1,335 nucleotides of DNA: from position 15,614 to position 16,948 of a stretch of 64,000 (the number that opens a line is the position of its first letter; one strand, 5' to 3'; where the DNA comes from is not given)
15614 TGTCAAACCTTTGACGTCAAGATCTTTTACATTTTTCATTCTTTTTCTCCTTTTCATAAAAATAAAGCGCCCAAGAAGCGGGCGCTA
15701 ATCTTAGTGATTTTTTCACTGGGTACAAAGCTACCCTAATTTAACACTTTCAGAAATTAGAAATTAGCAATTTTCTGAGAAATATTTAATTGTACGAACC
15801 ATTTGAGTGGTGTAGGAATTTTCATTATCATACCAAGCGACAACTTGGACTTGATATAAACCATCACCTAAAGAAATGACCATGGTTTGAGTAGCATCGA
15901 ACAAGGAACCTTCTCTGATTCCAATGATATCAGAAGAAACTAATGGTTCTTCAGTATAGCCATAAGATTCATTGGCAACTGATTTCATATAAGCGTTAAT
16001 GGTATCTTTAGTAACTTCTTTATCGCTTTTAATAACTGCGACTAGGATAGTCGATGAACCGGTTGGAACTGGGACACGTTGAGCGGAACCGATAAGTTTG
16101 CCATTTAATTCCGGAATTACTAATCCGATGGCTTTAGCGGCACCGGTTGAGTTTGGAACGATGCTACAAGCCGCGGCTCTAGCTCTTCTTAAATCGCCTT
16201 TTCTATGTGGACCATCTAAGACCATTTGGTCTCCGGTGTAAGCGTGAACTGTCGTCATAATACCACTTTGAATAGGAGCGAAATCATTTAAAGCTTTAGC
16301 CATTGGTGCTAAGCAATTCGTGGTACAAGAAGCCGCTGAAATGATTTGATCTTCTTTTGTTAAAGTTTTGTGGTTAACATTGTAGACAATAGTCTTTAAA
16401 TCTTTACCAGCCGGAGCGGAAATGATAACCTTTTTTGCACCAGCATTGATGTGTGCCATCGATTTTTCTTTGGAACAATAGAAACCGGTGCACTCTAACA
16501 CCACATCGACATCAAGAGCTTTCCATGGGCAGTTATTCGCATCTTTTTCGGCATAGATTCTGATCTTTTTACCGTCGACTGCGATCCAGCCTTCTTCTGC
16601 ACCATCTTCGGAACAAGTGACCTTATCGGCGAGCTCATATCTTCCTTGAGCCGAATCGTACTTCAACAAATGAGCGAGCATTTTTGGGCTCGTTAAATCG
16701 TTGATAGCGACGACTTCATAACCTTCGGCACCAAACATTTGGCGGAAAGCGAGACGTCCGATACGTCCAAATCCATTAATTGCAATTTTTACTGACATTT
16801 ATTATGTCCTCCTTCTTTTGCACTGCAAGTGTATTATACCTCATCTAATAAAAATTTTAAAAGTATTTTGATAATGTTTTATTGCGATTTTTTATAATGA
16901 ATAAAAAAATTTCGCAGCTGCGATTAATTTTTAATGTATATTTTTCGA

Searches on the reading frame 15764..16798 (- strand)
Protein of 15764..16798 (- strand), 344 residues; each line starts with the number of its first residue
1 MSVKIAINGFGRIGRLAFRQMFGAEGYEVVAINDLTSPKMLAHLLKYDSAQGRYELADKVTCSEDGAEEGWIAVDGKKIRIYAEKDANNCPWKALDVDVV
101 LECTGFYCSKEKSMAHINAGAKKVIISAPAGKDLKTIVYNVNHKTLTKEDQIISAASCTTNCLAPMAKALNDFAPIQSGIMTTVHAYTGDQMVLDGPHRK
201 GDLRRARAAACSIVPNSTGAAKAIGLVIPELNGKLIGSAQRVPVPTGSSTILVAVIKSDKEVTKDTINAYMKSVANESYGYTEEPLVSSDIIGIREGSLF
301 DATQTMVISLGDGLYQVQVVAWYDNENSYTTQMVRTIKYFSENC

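Call 42: search_protein_families(library=pfam, proteins=[window:15764-16798:-], max_evalue=0.00001)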
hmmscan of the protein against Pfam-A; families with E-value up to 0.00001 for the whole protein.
window:15764-16798:- (344 aa): 2 families
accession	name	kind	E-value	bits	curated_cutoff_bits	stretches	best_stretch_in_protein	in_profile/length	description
PF02800.25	Gp_dh_C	-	4e-49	166.7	24.4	1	163-323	1-158/158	Glyceraldehyde 3-phosphate dehydrogenase, C-terminal domain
PF00044.30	Gp_dh_N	-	5.4e-33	113.7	31.7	1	3-109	1-100/101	Glyceraldehyde 3-phosphate dehydrogenase, NAD binding domain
